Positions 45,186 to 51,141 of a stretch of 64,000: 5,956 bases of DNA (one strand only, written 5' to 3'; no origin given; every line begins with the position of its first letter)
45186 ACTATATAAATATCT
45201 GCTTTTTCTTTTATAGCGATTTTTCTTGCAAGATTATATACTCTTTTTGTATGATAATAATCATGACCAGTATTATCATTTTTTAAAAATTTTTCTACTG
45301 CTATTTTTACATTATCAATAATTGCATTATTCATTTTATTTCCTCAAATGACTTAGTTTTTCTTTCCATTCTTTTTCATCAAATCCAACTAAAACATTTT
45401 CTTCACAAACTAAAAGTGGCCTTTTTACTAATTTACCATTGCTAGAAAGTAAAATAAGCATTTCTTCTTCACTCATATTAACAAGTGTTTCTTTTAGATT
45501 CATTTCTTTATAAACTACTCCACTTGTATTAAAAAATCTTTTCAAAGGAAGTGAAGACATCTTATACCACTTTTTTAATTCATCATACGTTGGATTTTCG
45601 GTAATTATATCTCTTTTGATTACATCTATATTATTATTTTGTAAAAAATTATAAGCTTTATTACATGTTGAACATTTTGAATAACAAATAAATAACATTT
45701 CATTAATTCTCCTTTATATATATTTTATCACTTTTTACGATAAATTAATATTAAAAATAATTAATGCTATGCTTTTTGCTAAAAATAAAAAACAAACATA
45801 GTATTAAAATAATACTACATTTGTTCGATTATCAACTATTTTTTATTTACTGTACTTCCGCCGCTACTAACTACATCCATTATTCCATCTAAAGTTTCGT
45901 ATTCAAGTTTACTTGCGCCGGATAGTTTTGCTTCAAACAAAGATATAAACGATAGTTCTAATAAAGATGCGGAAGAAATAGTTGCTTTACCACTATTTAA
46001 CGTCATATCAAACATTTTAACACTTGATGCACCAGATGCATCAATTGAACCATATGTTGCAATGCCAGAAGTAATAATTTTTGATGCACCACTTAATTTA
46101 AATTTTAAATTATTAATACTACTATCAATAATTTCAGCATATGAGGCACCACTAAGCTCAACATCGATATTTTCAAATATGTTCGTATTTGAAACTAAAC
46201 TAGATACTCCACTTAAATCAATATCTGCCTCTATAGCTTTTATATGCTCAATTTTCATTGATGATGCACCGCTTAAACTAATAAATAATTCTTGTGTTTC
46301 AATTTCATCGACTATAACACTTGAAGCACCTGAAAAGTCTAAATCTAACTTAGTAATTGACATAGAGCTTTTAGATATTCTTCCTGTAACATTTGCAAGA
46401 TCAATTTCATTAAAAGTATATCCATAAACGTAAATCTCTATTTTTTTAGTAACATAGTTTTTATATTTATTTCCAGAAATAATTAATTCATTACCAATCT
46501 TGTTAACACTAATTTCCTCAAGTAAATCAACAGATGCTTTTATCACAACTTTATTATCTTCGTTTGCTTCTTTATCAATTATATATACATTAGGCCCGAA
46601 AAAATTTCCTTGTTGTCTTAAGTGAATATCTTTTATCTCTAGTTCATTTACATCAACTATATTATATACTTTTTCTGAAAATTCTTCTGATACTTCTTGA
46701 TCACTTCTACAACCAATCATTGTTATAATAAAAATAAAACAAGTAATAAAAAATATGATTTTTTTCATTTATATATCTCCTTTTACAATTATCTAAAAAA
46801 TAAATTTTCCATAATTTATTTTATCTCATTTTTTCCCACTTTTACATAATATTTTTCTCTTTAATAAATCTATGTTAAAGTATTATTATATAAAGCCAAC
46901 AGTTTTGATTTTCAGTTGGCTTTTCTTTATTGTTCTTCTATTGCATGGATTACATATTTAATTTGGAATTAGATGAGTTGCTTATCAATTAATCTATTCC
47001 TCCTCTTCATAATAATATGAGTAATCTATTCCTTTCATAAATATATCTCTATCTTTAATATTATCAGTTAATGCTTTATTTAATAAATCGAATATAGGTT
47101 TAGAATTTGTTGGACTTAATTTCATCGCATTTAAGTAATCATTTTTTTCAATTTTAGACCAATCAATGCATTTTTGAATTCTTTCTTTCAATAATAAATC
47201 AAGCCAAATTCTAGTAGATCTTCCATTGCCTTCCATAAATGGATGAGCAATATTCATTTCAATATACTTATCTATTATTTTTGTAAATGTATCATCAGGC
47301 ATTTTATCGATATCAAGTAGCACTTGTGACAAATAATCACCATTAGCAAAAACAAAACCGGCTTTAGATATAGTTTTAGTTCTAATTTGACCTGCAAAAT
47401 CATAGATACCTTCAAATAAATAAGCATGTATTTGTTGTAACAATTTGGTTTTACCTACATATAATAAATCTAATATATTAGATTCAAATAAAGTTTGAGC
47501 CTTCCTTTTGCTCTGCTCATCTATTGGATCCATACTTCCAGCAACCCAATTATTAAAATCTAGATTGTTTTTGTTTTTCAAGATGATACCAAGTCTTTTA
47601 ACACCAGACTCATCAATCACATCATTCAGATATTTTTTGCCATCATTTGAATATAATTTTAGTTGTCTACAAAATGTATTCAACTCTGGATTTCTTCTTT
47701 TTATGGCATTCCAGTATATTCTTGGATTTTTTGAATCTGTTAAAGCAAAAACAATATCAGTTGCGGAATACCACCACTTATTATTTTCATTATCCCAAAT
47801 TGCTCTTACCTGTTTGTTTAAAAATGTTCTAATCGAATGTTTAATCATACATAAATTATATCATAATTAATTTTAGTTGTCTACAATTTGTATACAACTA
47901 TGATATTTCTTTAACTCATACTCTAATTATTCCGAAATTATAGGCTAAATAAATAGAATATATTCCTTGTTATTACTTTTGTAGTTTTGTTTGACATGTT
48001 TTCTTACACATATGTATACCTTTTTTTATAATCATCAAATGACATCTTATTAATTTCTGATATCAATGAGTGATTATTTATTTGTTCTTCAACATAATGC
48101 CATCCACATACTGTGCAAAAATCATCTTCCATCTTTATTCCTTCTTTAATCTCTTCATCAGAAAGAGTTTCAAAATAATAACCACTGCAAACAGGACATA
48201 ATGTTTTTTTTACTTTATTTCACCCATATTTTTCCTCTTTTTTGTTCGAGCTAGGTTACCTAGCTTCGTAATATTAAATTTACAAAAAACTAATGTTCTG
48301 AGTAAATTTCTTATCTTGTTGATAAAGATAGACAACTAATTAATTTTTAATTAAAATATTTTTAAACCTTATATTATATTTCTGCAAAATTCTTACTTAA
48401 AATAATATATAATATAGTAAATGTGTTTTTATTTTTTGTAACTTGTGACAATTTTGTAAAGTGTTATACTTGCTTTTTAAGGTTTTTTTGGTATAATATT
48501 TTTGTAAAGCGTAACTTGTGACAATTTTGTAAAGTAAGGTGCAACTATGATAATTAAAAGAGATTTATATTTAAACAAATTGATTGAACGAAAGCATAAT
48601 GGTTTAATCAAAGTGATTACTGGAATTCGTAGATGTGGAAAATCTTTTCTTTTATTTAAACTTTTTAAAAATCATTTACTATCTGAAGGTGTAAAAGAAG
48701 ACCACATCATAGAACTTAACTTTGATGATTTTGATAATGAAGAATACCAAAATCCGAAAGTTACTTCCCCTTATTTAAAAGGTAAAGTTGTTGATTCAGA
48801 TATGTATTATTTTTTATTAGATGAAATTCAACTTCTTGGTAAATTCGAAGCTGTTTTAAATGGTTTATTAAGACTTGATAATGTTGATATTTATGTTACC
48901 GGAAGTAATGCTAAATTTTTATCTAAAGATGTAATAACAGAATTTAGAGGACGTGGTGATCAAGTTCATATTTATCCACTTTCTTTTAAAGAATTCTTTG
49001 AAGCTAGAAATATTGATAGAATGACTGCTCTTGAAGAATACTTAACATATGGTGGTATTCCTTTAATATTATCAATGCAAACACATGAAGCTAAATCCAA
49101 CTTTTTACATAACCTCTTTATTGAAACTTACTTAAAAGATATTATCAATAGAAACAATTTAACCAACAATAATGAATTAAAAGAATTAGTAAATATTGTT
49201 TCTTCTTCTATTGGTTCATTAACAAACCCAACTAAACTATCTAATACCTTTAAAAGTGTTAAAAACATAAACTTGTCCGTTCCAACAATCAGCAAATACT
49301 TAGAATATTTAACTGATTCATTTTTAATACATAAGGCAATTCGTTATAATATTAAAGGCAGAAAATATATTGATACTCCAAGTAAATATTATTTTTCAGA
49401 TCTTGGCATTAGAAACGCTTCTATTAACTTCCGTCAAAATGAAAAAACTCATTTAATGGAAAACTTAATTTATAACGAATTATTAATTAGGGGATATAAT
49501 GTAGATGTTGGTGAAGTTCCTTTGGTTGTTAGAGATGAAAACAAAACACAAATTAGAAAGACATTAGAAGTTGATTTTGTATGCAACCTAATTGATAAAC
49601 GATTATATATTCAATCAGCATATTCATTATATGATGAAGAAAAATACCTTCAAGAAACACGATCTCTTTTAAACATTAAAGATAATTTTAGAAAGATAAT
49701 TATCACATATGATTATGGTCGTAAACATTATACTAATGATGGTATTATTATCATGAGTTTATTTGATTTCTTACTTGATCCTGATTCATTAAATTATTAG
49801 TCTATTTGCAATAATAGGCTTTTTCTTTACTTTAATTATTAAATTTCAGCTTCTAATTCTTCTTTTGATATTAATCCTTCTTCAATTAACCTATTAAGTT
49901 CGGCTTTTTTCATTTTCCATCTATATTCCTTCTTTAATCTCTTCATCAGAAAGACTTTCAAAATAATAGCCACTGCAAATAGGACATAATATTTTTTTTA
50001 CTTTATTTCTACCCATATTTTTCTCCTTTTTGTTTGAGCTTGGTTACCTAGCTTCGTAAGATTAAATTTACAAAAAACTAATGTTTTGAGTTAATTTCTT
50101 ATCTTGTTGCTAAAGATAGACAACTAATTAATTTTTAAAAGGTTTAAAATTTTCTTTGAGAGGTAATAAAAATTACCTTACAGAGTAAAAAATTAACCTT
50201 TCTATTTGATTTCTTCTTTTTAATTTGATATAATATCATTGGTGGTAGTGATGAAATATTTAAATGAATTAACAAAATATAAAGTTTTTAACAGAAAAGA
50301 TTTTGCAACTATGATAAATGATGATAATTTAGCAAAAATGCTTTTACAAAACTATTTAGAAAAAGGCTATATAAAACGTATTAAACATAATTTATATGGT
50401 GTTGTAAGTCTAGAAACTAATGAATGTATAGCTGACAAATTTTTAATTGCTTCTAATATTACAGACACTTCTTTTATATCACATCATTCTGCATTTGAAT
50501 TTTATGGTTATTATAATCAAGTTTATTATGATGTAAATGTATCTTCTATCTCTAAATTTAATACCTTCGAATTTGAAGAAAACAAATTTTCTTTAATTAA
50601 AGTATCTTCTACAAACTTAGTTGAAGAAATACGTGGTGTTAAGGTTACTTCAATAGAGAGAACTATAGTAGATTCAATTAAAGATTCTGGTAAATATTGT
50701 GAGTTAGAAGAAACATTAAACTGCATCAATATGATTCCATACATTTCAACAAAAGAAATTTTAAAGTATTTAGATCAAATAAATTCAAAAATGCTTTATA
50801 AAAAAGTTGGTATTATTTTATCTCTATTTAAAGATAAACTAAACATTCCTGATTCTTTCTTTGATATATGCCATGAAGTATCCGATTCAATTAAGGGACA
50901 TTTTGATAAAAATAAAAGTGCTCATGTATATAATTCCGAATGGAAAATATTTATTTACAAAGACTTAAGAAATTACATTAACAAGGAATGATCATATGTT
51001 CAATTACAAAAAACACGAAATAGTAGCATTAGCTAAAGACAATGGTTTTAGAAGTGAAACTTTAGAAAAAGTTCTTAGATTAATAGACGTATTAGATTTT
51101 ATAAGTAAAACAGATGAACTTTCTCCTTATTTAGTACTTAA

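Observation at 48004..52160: Family of mosaic repeats (segments X and Y) encoding small zinc-ribbon and SHOCT-like peptides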

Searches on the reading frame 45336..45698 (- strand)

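Call 64: search_protein_families(library=pfam, max_evalue=0.001, proteins=[window:45336-45698:-])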
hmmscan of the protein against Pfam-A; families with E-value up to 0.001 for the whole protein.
window:45336-45698:- (120 aa): 2 families
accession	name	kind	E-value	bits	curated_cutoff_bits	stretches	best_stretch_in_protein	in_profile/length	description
PF03960.21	ArsC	-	8.4e-16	58.5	24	1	6-113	3-78/79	ArsC family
PF00462.30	Glutaredoxin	-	9.6e-06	26.2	22.9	1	7-51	7-51/60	Glutaredoxin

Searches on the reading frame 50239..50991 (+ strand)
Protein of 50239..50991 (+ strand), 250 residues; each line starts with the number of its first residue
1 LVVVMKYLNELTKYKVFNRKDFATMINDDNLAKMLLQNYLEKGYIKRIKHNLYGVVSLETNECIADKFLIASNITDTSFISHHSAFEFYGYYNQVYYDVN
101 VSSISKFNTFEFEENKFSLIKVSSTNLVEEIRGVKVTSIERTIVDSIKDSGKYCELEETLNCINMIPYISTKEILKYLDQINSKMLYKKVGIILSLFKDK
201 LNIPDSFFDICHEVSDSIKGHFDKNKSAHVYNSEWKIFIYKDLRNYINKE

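Call 8: search_protein_families(library=pfam, max_evalue=1, proteins=[window:50239-50991:+])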
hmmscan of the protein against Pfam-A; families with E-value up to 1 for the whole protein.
window:50239-50991:+ (250 aa): 1 family
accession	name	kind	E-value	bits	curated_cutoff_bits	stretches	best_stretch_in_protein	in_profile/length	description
PF11459.13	AbiEi_3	-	0.2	11.7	26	1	103-180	26-103/157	Transcriptional regulator, AbiEi antitoxin, Type IV TA system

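Call 34: find_encoding_contigs(protein=window:50239-50991:+, flank=6000, max_places=8)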
Protein window:50239-50991:+ (250 aa): no gene with exactly this product is on record in the collection.

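Call 37: search_protein_families(library=padloc, max_evalue=0.01, proteins=[window:50239-50991:+])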
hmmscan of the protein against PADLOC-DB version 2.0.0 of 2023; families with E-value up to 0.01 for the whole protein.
window:50239-50991:+ (250 aa): 22 families
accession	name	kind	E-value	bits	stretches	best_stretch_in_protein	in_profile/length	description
PDLC02269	AbiEi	-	4.7e-75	250.1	1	5-249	1-246/251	AbiEi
PDLC02287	AbiEi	-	1.1e-74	249.2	1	5-249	1-246/253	AbiEi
PDLC02270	AbiEi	-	1.5e-34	117.3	1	9-243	5-257/265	AbiEi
PDLC02267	AbiEi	-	4e-24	83.4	1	5-237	10-238/252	AbiEi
PDLC02271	AbiEi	-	6.8e-15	52.9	1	30-240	38-258/263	AbiEi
PDLC02272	AbiEi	-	1.5e-13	49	1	7-196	6-197/200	AbiEi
PDLC02225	AbiEi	-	1.2e-11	42.7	1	25-152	24-150/198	AbiEi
PDLC02275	AbiEi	-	2.6e-10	38.6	1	25-163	17-151/184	AbiEi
PDLC02241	AbiEi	-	1.9e-09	35.6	1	8-124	7-116/199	AbiEi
PDLC02276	AbiEi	-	2.7e-08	31.6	1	16-239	17-252/270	AbiEi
PDLC02265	AbiEi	-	2.9e-07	28.4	1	26-148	22-149/198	AbiEi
PDLC02249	AbiEi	-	6.4e-07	27.3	1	34-150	32-145/184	AbiEi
PDLC02230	AbiEi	-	4.7e-06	24.4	1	28-125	15-106/192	AbiEi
PDLC02240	AbiEi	-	4.7e-06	24.3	1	13-132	14-137/216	AbiEi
PDLC02283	AbiEi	-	1.7e-05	22.7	1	28-150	27-154/201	AbiEi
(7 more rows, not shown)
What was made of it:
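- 50239..50991 (+): abiEi (antitoxin and regulator of AbiE), apparently intact. PADLOC AbiEi, 250 bits (call 37).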

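Call 38: search_protein_families(library=ncbifam, max_evalue=0.01, proteins=[window:50239-50991:+])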
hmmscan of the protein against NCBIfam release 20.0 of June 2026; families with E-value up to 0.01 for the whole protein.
window:50239-50991:+ (250 aa): 0 families

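Call 69: find_homologous_proteins(query=window:50239-50991:+, max_evalue=1e-60)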
Query window:50239-50991:+ (250 aa): 80 proteins with E <= 1e-60 among 618 candidates.
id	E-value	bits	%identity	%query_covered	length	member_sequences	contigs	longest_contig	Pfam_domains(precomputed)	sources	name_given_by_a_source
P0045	1.6e-148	511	96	98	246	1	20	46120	-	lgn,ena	-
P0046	5.6e-146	502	94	98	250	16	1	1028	-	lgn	-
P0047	1.4e-142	491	93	98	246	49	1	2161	-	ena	-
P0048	6.2e-141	486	92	97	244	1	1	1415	-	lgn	-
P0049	8.3e-138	475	88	98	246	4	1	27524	-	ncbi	-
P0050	4.6e-137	473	89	98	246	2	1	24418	-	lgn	-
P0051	1.1e-136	472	87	98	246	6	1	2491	-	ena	-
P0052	4.8e-132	457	83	98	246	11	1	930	-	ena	-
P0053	8.4e-132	456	84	98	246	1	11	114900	-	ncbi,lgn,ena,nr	ncbi:MAG: hypothetical protein PUH11_07520 [Bacilli bacterium]|nr:hypothetical protein [Bacilli bact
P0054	1.2e-131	455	84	98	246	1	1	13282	-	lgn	-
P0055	3.5e-131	454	84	98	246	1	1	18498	-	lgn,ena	-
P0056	1.1e-130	452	83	98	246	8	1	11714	-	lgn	-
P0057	1.8e-130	451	85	98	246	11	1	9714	-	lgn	-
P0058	2.1e-130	451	83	98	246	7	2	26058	-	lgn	-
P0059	2.0e-129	448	85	98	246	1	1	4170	-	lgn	-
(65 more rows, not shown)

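Call 70: find_encoding_contigs(protein=P0045, flank=7000, max_places=10)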
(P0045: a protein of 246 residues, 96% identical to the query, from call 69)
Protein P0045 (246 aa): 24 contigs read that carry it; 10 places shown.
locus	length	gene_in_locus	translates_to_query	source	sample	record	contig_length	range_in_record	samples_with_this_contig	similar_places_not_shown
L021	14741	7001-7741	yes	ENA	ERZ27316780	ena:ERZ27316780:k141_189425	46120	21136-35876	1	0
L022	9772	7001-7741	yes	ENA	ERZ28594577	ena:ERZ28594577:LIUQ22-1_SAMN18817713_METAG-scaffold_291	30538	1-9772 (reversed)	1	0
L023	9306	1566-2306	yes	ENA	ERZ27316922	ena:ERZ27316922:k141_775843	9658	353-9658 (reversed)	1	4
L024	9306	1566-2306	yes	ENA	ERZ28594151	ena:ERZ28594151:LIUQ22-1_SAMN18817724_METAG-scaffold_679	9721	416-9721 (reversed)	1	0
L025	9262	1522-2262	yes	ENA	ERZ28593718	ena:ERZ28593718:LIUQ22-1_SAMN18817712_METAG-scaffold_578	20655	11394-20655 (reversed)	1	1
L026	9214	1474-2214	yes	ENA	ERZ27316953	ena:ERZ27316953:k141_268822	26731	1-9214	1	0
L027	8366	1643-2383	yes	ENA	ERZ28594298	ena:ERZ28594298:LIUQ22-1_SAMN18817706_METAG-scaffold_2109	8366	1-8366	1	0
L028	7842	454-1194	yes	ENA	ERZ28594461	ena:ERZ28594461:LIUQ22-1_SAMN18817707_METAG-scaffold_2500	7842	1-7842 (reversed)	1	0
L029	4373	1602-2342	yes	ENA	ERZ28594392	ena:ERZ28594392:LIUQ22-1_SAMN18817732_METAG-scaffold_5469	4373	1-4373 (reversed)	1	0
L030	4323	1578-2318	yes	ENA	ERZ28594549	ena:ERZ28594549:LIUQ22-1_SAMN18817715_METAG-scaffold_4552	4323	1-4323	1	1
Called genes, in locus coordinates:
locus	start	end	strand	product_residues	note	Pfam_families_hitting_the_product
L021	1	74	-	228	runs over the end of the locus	PF08713:DNA_alkylation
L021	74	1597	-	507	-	PF13396:PLDc_N, PF13091:PLDc_2, PF00614:PLDc (faint), PF13091:PLDc_2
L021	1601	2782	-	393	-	PF03315:SDH_beta, PF03313:SDH_alpha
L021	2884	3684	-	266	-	PF03446:NAD_binding_2 (faint), PF03807:F420_oxidored, PF14748:P5CR_dimer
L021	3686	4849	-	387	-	PF07969:Amidohydro_3 (weak), PF01979:Amidohydro_1, PF07969:Amidohydro_3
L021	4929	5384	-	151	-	PF09719:C_GCAxxG_C_C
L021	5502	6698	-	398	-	PF00239:Resolvase, PF07508:Recombinase, PF13408:Zn_ribbon_recom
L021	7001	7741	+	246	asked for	-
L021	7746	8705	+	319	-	PF08843:AbiEii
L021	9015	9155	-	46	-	PF20467:MmeI_C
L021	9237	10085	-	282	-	PF13276:HTH_21 (weak), PF00665:rve, PF13683:rve_3, PF13333:rve_2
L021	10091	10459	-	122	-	PF13518:HTH_28 (weak)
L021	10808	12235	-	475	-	PF05958:tRNA_U5-meth_tr, PF02475:TRM5-TYW2_MTfase (weak), PF03602:Cons_hypoth95, PF05175:MTS (weak), PF06325:PrmA (weak), PF09445:Methyltransf_15, PF13847:Methyltransf_31, PF13649:Methyltransf_25 (weak)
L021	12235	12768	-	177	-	PF04608:PgpA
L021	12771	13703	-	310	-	PF00551:Formyl_trans_N, PF02911:Formyl_trans_C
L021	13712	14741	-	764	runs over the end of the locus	PF17764:PriA_3primeBD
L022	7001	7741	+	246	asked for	-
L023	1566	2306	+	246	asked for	-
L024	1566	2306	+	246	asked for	-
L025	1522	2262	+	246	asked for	-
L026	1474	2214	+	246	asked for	-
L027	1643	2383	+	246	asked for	-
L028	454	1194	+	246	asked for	-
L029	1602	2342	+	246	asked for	-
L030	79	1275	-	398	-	PF00239:Resolvase, PF07508:Recombinase, PF13408:Zn_ribbon_recom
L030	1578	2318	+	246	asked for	-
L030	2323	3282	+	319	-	PF08843:AbiEii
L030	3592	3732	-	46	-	PF20467:MmeI_C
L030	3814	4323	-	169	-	?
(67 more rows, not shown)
